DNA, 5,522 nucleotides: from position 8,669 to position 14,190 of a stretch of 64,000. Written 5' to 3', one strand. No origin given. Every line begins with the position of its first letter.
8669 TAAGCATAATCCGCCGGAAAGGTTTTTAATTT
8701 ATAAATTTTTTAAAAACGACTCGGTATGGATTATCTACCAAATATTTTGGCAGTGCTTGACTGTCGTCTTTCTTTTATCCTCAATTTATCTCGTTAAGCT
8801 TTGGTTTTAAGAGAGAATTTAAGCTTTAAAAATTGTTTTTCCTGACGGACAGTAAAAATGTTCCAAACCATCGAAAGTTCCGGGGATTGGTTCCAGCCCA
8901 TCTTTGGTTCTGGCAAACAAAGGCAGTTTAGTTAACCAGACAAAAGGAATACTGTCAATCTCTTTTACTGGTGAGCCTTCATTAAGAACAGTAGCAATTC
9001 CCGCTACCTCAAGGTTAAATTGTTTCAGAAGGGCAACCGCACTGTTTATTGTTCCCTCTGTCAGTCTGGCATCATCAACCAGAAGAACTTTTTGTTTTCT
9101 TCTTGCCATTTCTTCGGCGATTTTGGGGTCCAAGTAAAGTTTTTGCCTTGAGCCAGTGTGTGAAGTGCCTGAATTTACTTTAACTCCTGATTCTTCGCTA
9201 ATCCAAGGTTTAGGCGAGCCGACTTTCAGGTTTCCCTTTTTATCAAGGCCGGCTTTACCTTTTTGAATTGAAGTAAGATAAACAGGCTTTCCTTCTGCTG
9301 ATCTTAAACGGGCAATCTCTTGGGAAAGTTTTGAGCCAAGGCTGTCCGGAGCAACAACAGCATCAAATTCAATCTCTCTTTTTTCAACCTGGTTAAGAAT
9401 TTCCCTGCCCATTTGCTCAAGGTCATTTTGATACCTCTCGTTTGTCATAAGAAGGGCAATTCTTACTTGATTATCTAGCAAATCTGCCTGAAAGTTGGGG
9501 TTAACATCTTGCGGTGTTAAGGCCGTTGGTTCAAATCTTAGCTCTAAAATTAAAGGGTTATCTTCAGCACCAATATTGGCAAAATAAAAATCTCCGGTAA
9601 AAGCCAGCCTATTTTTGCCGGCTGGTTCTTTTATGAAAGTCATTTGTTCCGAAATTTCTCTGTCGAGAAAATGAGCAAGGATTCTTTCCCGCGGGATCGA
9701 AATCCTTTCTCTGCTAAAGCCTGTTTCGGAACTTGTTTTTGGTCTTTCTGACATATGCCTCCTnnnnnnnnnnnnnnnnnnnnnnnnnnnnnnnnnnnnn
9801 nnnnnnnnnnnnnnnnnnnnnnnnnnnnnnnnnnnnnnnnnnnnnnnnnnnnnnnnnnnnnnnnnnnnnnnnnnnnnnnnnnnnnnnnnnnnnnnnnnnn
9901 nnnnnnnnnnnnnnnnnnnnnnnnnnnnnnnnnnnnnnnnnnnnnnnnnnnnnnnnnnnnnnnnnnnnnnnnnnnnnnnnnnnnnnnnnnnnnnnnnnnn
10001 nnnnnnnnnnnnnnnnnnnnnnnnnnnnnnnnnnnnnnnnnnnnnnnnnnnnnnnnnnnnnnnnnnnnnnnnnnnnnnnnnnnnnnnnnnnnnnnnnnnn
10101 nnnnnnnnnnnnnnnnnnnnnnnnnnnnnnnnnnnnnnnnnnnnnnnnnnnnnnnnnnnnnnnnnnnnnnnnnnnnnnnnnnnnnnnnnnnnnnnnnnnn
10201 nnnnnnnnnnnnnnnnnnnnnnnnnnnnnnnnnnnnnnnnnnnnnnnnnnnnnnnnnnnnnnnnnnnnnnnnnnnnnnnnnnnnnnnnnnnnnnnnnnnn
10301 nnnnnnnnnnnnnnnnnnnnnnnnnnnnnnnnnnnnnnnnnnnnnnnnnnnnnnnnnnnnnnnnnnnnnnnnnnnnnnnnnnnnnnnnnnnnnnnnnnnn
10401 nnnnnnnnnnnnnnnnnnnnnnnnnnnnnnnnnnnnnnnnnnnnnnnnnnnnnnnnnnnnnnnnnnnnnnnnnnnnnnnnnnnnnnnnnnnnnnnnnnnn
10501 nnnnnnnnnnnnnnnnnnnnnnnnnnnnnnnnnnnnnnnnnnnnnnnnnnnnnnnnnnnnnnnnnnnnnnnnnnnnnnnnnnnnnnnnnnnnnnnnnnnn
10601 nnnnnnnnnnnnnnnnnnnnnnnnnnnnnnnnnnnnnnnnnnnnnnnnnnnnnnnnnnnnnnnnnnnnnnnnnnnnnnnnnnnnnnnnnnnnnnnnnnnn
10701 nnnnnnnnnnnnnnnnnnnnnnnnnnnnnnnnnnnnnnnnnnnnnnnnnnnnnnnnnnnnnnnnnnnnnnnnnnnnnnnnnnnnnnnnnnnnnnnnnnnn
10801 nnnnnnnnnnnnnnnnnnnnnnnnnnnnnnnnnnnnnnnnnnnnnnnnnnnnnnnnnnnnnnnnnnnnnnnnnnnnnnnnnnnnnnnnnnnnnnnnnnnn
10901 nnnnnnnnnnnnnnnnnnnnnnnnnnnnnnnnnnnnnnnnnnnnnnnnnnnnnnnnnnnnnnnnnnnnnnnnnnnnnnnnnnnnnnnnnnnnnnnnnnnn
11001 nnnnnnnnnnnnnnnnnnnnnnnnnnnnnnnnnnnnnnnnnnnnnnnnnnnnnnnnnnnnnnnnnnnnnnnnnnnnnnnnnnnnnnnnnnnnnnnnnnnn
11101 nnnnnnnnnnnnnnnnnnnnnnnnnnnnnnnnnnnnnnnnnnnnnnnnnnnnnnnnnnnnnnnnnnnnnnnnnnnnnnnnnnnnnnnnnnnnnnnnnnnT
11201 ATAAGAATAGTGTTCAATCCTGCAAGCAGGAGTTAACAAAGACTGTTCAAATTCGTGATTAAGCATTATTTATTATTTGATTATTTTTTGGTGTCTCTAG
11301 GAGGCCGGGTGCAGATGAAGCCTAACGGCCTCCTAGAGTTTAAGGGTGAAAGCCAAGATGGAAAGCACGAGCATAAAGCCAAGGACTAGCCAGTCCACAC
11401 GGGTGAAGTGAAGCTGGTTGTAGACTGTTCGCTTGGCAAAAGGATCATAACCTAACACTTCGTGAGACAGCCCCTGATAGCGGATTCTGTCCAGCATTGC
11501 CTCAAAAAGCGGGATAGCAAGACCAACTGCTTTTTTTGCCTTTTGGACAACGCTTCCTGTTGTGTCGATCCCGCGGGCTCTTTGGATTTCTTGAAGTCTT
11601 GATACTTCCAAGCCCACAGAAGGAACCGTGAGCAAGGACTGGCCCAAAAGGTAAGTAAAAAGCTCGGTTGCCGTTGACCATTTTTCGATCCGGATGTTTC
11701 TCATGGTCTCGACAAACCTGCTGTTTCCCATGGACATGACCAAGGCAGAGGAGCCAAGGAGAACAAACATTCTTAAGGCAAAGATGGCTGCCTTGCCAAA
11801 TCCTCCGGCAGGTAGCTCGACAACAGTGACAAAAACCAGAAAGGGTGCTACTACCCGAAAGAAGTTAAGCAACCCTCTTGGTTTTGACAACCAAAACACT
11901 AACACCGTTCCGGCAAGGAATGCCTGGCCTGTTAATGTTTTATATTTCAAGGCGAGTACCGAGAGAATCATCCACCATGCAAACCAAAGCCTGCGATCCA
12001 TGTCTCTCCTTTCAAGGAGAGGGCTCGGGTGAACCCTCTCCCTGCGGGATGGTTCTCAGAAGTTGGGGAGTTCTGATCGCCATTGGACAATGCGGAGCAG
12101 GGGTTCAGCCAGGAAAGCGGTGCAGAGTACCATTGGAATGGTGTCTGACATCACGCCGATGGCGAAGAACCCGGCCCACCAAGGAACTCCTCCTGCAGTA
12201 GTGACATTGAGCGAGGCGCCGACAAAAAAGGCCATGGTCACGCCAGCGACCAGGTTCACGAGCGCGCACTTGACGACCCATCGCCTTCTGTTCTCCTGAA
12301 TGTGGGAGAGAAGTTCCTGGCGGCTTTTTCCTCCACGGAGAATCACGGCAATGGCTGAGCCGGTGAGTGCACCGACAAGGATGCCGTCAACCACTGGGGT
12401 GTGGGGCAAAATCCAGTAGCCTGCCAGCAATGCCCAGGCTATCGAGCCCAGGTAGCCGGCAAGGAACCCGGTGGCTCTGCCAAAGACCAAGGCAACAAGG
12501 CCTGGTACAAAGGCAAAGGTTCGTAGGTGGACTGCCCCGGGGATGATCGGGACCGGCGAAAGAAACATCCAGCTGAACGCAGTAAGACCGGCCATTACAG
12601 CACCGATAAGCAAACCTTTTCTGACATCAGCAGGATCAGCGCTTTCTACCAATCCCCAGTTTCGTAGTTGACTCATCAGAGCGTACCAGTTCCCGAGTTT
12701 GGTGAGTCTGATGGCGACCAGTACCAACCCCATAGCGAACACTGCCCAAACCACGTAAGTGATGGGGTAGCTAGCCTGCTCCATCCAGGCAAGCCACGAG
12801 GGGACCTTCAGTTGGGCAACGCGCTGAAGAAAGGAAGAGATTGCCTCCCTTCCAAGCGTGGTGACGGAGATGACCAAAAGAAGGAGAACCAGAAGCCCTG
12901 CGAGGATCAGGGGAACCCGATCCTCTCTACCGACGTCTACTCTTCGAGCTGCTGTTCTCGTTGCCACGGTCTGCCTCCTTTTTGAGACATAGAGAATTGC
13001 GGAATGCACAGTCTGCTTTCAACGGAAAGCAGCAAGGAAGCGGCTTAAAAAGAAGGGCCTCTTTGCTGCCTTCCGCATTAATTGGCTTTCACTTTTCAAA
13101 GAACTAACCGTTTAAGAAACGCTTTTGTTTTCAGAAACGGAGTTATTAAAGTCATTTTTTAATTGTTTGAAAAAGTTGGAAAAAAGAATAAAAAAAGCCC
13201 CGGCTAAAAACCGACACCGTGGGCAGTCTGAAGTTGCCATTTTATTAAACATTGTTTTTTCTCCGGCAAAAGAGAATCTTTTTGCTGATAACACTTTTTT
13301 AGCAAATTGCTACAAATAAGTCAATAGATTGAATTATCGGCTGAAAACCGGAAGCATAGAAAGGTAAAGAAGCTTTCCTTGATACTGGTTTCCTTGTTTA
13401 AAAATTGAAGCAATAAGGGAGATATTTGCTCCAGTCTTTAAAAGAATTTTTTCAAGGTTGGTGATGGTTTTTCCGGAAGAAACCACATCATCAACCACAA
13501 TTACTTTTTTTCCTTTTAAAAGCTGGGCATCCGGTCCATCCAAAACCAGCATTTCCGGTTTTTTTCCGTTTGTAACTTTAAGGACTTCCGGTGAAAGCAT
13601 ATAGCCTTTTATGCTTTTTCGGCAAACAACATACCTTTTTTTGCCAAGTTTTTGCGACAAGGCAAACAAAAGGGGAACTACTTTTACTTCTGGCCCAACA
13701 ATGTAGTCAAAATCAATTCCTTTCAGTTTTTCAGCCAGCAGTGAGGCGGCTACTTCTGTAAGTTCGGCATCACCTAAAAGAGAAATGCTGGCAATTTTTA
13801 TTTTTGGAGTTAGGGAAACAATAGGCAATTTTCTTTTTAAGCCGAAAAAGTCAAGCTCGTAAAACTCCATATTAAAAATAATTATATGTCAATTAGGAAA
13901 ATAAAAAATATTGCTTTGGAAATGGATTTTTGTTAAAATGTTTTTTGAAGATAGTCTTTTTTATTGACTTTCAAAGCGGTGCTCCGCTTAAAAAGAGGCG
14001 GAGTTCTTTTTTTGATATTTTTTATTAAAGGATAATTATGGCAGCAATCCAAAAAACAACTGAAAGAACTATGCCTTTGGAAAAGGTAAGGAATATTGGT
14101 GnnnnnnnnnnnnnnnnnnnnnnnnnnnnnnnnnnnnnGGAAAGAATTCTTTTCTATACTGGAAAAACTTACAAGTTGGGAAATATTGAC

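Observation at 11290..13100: GC-rich foreign patch replacing the T and putative S components of an ECF transporter whose ATPase gene is native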

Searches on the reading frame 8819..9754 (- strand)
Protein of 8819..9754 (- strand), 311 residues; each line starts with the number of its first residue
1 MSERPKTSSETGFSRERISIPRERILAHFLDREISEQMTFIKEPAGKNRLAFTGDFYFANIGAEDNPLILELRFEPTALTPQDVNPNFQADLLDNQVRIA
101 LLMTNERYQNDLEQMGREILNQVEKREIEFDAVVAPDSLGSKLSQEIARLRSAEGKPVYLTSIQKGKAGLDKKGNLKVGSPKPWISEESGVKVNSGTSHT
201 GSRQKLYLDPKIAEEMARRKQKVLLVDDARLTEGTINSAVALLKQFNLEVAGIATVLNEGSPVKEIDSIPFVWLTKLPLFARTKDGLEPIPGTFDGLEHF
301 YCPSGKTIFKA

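Call 6: search_protein_families(library=pfam, proteins=[window:8819-9754:-], max_evalue=0.01)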
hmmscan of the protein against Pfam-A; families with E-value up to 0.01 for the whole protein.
window:8819-9754:- (311 aa): 1 family
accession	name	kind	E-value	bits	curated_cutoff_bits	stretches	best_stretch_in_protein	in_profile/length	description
PF00156.33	Pribosyltran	-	3.7e-08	33.3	26.3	1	113-272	12-139/158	Phosphoribosyl transferase domain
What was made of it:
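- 8819..9754 (-): PRT2: 311-aa protein with a C-terminal PRTase domain, host-like composition (GC3 0.32). Pfam Pribosyltran 33 bits against a cutoff of 26.3 (call 6).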

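Call 7: search_protein_families(library=ncbifam, proteins=[window:8819-9754:-], max_evalue=0.01)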
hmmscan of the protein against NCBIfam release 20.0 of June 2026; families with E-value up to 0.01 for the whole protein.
window:8819-9754:- (311 aa): 13 families
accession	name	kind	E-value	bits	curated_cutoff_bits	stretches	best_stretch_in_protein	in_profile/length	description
NF004689.0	PRK06031.1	equivalog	1.4e-09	37.6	175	1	180-261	117-195/233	phosphoribosyltransferase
NF005592.0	PRK07322.1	subfamily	1.3e-08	34.4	143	1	181-281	85-178/180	adenine phosphoribosyltransferase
NF002636.0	PRK02304.1-5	equivalog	2e-06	27.4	125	1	212-258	109-155/176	adenine phosphoribosyltransferase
TIGR01743.1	purR_Bsub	equivalog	6.3e-06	25.4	258.7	1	185-262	163-236/268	pur operon repressor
TIGR01090.1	apt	equivalog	1.8e-05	24.9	185.85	1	212-258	101-147/169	adenine phosphoribosyltransferase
NF002635.0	PRK02304.1-4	subfamily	5.3e-05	22.8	146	1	217-269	112-164/188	adenine phosphoribosyltransferase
NF040646.1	HPT_Archaea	equivalog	0.00011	21.9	200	1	202-268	102-162/184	hypoxanthine/guanine phosphoribosyltransferase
NF002633.0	PRK02304.1-2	equivalog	0.00027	20.8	224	1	215-257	106-148/172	adenine phosphoribosyltransferase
TIGR01367.1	pyrE_Therm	equivalog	0.00033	20.3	150.25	0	218-279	103-164/187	orotate phosphoribosyltransferase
TIGR00336.1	pyrE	equivalog_domain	0.00092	19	106.8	0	217-260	105-148/173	orotate phosphoribosyltransferase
NF002632.0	PRK02304.1-1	equivalog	0.0019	18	243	1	215-258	114-157/183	adenine phosphoribosyltransferase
NF002634.0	PRK02304.1-3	equivalog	0.003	17.3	170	1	215-258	113-156/182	adenine phosphoribosyltransferase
NF002095.0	PRK00934.1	equivalog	0.0039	16.4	296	0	215-246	200-231/287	ribose-phosphate diphosphokinase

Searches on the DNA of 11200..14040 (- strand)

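Call 28: search_rna_families(source=window, start=11200, end=14040, threshold=evalue, max_evalue=10)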
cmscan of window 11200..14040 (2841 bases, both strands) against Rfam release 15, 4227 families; matches with E-value up to 10: 6.
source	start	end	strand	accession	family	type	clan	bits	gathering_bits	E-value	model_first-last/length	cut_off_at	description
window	13728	13870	-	RF01433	snoR137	Gene; snRNA; snoRNA; HACA-box;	-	19.6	44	3.2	1-146/146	no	small nucleolar RNA snoR137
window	13449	13565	+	RF01775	RsaOG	Gene; sRNA;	-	19.4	50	8.2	1-147/147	no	RNA S.aureus Orsay G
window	12164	12332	-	RF02156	NPPA-AS1_1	Gene; lncRNA;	-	18.9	45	2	1-176/176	no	NPPA antisense RNA 1 conserved region 1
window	13371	13508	-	RF02314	TtnuHACA7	Gene; snRNA; snoRNA; HACA-box;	-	18.5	100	2.2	1-130/130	no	Tetrahymena snoRNA TtnuHACA7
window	13942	13991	+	RF01519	CC0196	Gene; sRNA;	-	14.6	35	5.5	1-58/58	no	Caulobacter sRNA CC0196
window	11843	11947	+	RF00619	U6atac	Gene; snRNA; splicing;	CL00009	13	33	4.4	1-126/126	no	U6atac minor spliceosomal RNA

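Call 55: search_rna_families(sources=[L001, L004, L005, L067, L061, L059, L064, L069, L071, L014], threshold=gathering)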
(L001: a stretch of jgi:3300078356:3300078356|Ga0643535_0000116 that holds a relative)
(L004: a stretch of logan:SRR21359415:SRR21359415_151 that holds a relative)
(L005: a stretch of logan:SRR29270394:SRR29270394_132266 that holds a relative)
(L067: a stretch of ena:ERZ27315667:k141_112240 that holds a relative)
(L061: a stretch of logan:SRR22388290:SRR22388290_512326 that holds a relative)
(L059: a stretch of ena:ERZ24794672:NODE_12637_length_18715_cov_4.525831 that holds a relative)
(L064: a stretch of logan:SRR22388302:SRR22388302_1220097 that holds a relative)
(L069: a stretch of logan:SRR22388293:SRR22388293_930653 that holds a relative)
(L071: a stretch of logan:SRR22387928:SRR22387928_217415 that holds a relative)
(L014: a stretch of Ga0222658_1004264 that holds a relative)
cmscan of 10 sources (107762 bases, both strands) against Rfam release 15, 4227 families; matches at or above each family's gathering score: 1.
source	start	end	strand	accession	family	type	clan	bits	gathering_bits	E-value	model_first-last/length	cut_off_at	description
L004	18388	18472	+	RF00005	tRNA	Gene; tRNA;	CL00001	57.5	29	1.5e-09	1-71/71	no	tRNA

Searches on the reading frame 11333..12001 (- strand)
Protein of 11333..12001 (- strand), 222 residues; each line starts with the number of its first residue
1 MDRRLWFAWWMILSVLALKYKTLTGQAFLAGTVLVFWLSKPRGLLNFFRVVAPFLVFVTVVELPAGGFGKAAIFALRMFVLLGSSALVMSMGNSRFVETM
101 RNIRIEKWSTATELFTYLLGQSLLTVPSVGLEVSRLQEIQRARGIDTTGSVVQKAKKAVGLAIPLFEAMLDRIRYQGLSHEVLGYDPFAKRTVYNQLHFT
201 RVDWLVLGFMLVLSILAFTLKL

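Call 6: search_protein_families(library=pfam, proteins=[window:11333-12001:-], max_evalue=0.01)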
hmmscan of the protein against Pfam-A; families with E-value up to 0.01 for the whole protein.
window:11333-12001:- (222 aa): 1 family
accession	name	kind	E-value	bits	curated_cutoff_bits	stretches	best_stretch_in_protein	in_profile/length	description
PF02361.21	CbiQ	-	3.5e-05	24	25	1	7-187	42-210/216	Cobalt transport protein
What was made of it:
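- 11333..12001 (-): T component (EcfT/CbiQ-like), 222 aa, with AGGAG before the ATG. GC 0.48, GC3 0.53. Pfam CbiQ E = 3.5e-5, 24.0 bits against a cutoff of 25 (call 6).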

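Call 7: search_protein_families(library=ncbifam, proteins=[window:11333-12001:-], max_evalue=0.01)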
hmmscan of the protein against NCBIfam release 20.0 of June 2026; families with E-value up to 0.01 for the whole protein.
window:11333-12001:- (222 aa): 0 families

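Call 12: find_homologous_proteins(query=window:11333-12001:-)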
Query window:11333-12001:- (222 aa): 2 proteins with E <= 0.001 among 865 candidates.
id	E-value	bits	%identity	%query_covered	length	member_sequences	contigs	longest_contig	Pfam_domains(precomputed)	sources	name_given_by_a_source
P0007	1.2e-77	278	100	59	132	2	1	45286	-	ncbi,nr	ncbi:energy-coupling factor transporter transmembrane protein EcfT [Candidatus Microgenomates bacter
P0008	3.6e-39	153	43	100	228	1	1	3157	-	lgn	-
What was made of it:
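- On ECF-type ABC importer (dedicated/group I): NCBI names a truncated version EcfT (call 12).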

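Call 20: find_encoding_contigs(protein=P0007, flank=10000, max_places=4)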
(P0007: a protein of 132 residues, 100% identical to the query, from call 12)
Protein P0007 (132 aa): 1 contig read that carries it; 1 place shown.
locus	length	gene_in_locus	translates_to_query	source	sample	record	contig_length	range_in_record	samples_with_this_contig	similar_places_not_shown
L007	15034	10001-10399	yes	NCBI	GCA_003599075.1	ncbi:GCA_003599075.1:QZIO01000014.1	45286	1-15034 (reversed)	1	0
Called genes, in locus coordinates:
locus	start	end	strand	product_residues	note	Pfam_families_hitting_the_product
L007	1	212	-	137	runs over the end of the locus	PF00252:Ribosomal_L16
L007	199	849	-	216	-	PF07650:KH_2, PF00189:Ribosomal_S3_C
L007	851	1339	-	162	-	PF00237:Ribosomal_L22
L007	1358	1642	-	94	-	PF00203:Ribosomal_S19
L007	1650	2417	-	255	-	PF00181:Ribosomal_L2_N, PF03947:Ribosomal_L2_C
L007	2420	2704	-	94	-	PF00276:Ribosomal_L23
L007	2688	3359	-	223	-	PF00573:Ribosomal_L4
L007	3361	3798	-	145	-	PF00297:Ribosomal_L3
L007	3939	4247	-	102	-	PF00338:Ribosomal_S10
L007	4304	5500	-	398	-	PF00009:GTP_EFTU, PF03144:GTP_EFTU_D2, PF03143:GTP_EFTU_D3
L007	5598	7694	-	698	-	PF00009:GTP_EFTU, PF22042:EF-G_D2, PF03144:GTP_EFTU_D2, PF14492:EFG_III, PF16658:RF3_C (weak), PF03764:EFG_IV, PF00679:EFG_C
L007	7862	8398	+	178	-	PF00156:Pribosyltran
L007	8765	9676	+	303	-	-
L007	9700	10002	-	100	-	-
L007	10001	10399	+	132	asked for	-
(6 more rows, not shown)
